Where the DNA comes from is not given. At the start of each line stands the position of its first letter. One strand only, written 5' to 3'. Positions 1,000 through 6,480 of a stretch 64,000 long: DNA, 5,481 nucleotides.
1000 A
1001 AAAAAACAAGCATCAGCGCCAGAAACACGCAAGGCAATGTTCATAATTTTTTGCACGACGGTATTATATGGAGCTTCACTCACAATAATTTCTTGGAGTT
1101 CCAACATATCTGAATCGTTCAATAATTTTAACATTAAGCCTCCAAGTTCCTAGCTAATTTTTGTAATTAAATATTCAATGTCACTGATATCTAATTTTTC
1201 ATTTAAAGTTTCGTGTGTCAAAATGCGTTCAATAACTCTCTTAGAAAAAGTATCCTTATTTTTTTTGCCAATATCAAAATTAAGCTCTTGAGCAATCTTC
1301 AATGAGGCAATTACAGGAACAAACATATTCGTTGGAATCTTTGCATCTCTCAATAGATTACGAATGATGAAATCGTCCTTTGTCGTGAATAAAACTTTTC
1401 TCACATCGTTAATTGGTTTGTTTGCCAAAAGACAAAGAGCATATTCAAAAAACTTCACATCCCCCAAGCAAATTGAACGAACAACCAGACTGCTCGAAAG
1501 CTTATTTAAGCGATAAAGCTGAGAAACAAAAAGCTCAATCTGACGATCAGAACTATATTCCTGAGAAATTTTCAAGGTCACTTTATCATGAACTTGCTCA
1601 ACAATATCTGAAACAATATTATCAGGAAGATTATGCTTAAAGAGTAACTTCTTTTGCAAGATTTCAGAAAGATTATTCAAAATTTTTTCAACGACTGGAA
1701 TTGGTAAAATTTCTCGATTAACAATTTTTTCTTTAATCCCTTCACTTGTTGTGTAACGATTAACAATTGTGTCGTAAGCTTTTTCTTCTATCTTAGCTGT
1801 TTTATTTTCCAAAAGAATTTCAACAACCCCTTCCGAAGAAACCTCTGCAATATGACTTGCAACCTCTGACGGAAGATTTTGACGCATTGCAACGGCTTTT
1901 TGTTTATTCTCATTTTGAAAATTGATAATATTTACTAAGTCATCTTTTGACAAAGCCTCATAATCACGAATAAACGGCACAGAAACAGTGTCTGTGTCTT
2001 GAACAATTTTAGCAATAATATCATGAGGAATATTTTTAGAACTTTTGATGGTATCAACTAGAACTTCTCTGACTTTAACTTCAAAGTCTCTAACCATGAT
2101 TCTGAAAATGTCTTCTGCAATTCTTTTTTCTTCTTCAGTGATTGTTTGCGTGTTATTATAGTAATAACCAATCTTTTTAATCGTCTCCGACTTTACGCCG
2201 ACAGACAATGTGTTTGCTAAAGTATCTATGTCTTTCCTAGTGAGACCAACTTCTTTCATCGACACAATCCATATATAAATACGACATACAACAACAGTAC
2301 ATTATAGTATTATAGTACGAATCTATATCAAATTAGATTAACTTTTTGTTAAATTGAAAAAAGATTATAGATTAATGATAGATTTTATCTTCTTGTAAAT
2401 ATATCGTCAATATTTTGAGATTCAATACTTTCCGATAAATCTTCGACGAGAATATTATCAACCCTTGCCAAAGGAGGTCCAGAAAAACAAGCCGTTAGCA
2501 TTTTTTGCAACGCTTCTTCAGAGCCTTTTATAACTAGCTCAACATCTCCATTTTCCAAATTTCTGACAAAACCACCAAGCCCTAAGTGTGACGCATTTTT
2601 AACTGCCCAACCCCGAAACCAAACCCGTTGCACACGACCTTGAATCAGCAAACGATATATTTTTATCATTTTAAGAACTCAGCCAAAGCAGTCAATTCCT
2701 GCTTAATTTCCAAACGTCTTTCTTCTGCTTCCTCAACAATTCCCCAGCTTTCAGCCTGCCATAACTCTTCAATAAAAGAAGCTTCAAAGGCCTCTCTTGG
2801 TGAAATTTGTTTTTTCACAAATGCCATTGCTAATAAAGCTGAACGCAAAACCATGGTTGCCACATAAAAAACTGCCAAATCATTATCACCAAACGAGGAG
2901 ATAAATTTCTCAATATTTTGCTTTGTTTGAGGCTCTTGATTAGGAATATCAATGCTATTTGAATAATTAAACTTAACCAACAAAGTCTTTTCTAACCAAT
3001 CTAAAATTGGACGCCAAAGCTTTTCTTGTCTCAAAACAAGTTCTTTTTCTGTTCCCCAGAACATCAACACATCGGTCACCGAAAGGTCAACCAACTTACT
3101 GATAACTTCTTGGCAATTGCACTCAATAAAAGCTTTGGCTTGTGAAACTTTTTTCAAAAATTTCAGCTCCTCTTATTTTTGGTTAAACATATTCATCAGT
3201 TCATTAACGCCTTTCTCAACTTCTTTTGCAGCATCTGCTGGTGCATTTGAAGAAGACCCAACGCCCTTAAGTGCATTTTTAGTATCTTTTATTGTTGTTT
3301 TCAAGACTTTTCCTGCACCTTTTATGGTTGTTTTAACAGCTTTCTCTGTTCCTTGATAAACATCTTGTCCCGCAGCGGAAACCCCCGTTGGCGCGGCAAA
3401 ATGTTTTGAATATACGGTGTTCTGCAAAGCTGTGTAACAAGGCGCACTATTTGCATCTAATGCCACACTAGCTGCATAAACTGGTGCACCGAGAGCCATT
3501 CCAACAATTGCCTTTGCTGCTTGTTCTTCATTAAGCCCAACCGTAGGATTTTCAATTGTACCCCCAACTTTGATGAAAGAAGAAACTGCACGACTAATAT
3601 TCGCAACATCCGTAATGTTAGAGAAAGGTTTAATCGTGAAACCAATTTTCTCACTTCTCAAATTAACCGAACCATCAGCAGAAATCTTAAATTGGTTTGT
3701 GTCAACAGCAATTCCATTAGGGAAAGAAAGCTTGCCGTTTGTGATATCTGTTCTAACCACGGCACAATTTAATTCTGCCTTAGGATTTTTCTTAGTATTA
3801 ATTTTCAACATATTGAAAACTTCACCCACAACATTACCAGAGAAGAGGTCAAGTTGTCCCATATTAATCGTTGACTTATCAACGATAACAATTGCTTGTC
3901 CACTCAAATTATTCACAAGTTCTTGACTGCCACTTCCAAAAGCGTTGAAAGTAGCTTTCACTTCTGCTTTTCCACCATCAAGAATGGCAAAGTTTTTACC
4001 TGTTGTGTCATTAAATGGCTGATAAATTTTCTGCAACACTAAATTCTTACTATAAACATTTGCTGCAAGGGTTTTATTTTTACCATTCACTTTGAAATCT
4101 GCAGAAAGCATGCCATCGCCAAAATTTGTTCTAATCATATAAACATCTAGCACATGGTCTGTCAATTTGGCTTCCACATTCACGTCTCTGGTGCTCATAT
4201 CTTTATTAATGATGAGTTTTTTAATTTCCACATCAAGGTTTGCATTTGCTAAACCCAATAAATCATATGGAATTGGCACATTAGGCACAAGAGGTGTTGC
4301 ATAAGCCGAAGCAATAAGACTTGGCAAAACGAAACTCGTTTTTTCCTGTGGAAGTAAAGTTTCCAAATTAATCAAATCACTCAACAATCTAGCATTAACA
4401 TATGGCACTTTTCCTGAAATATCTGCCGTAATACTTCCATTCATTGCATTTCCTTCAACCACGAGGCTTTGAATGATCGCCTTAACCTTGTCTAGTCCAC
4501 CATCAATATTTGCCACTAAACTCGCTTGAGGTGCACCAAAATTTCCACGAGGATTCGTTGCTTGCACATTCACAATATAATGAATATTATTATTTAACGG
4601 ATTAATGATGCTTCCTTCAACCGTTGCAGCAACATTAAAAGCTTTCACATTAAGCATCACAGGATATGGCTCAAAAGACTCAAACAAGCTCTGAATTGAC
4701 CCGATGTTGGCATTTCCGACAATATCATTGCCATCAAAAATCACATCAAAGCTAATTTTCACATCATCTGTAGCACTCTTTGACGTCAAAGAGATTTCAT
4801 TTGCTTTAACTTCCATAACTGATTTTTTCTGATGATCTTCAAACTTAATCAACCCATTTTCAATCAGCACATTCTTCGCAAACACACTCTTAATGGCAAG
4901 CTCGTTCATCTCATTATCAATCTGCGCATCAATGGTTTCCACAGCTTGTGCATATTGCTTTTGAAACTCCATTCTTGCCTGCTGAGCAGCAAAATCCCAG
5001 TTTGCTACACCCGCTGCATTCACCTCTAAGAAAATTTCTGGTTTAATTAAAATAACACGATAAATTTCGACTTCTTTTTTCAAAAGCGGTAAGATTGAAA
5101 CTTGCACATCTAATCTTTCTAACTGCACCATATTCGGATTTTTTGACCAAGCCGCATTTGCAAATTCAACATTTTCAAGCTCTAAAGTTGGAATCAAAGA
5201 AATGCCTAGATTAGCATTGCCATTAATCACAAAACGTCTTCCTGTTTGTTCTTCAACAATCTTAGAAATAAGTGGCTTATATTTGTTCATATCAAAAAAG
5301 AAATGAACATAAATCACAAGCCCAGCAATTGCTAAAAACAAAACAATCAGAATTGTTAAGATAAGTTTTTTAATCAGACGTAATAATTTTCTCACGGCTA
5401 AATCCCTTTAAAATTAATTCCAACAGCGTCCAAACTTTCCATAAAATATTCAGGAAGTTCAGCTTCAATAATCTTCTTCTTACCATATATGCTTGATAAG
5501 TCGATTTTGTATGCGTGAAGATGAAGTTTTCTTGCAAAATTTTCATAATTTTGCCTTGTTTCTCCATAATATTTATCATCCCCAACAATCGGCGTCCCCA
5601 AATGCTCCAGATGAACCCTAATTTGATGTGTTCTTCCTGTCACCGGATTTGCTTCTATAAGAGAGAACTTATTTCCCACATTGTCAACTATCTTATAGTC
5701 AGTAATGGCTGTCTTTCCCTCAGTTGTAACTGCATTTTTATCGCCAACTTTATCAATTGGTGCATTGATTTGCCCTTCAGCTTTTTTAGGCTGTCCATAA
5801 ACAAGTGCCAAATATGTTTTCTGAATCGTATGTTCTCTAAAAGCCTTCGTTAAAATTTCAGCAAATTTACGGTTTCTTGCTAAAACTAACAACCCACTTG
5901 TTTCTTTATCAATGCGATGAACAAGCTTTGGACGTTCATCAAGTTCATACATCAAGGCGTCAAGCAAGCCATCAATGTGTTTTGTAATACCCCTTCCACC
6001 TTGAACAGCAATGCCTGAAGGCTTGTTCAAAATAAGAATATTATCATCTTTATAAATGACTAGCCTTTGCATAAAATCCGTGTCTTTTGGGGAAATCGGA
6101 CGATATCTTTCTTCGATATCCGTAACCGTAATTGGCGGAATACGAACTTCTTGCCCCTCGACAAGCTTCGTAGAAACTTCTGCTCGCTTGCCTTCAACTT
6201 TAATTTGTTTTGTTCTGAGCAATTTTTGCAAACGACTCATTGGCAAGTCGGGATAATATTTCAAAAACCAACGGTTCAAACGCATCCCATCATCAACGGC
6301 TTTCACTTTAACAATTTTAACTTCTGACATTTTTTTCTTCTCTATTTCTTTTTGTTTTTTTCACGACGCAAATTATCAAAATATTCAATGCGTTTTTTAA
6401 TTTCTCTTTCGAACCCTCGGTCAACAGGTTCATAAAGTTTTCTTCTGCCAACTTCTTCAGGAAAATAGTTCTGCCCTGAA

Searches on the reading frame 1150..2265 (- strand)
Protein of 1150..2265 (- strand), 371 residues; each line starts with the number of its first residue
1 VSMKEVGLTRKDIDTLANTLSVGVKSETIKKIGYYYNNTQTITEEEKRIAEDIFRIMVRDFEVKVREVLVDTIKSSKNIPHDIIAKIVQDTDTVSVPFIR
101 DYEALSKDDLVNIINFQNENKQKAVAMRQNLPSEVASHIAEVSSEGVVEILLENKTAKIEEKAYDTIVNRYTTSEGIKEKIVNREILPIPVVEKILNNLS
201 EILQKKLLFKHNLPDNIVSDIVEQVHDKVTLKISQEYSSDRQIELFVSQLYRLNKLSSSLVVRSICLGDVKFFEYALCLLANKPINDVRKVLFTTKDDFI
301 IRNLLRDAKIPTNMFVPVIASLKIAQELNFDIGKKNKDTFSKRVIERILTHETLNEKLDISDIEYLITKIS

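Call 6: search_protein_families(library=pfam, proteins=[window:1150-2265:-], max_evalue=0.001)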
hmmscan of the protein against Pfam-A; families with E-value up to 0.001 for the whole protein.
window:1150-2265:- (371 aa): 1 family
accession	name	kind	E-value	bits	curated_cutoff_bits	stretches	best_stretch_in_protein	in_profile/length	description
PF10098.14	DUF2336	-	3.6e-43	148.3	34.6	1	94-352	1-256/262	Uncharacterised protein conserved in bacteria (DUF2336)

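Call 70: find_encoding_contigs(protein=window:1150-2265:-, flank=10000, max_places=2)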
Protein window:1150-2265:- (371 aa): no gene with exactly this product is on record in the collection.

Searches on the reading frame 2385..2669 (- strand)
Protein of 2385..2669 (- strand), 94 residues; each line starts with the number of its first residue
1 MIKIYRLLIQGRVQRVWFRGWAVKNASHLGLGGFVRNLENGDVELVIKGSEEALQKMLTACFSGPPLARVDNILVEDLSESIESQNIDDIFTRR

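Call 6: search_protein_families(library=pfam, proteins=[window:2385-2669:-], max_evalue=0.001)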
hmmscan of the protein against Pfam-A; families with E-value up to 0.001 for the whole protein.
window:2385-2669:- (94 aa): 1 family
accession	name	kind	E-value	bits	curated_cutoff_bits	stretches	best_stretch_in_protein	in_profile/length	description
PF00708.24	Acylphosphatase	-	9.9e-23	80.7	22.5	1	5-83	1-79/85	Acylphosphatase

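Call 76: find_encoding_contigs(protein=window:2385-2669:-, flank=10000, max_places=1)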
Protein window:2385-2669:- (94 aa): 1 contig read that carries it; 1 place shown.
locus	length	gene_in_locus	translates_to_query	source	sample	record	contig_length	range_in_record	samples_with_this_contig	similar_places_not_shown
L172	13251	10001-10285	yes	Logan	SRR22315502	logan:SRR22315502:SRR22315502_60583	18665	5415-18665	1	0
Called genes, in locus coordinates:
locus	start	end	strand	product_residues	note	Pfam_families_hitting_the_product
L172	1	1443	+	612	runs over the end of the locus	-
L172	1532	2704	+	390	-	PF13576:Pentapeptide_3 (weak), PF13599:Pentapeptide_4 (weak), PF25296:Decapeptide (weak), PF00805:Pentapeptide, PF13599:Pentapeptide_4 (weak), PF00805:Pentapeptide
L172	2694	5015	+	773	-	PF02534:T4SS-DNA_transf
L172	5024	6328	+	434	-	PF05496:RuvB_N, PF00004:AAA, PF07728:AAA_5 (weak), PF13173:AAA_14 (weak), PF16193:AAA_assoc_2, PF12002:MgsA_C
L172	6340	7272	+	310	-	PF00849:PseudoU_synth_2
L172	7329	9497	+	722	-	PF05170:AsmA, PF05359:DUF748 (weak)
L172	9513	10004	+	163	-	PF07542:ATP12 (faint)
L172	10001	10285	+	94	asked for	PF00708:Acylphosphatase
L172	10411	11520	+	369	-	PF10098:DUF2336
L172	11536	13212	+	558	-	PF13487:HD_5, PF01966:HD (weak)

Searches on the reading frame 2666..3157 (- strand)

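Call 6: search_protein_families(library=pfam, proteins=[window:2666-3157:-], max_evalue=0.001)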
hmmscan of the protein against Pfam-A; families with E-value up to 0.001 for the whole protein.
window:2666-3157:- (163 aa): 1 family
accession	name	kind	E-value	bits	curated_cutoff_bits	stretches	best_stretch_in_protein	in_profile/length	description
PF07542.16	ATP12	-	2.6e-07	31.3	27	1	14-56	81-124/124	ATP12 chaperone protein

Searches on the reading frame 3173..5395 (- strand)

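Call 6: search_protein_families(library=pfam, proteins=[window:3173-5395:-], max_evalue=0.001)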
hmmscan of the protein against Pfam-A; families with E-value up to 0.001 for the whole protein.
window:3173-5395:- (740 aa): 3 families
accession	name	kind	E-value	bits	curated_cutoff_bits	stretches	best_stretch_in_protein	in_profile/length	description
PF05170.20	AsmA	-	3.1e-29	102.7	29.8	1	9-201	5-187/607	AsmA family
PF13116.12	YhdP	-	6e-07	28.2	46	1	1-199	1-167/1224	YhdP protein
PF05359.17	DUF748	-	9.7e-06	24.3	50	1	30-205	31-186/1037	Domain of Unknown Function (DUF748)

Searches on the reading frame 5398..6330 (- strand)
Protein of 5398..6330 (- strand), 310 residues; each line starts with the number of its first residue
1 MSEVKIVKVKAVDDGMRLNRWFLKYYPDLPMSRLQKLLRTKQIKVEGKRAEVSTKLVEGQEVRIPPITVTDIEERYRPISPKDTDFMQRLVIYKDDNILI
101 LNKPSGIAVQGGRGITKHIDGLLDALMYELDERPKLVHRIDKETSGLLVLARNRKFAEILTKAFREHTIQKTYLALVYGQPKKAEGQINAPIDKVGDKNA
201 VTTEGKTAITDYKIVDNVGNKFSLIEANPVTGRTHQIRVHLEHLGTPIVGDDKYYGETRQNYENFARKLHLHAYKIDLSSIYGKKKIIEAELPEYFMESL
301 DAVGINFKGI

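Call 6: search_protein_families(library=pfam, proteins=[window:5398-6330:-], max_evalue=0.001)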
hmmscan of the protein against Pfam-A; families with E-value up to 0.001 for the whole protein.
window:5398-6330:- (310 aa): 1 family
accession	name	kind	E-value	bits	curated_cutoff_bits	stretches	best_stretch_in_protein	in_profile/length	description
PF00849.27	PseudoU_synth_2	-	6e-38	130.9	26.8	1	97-243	1-152/152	RNA pseudouridylate synthase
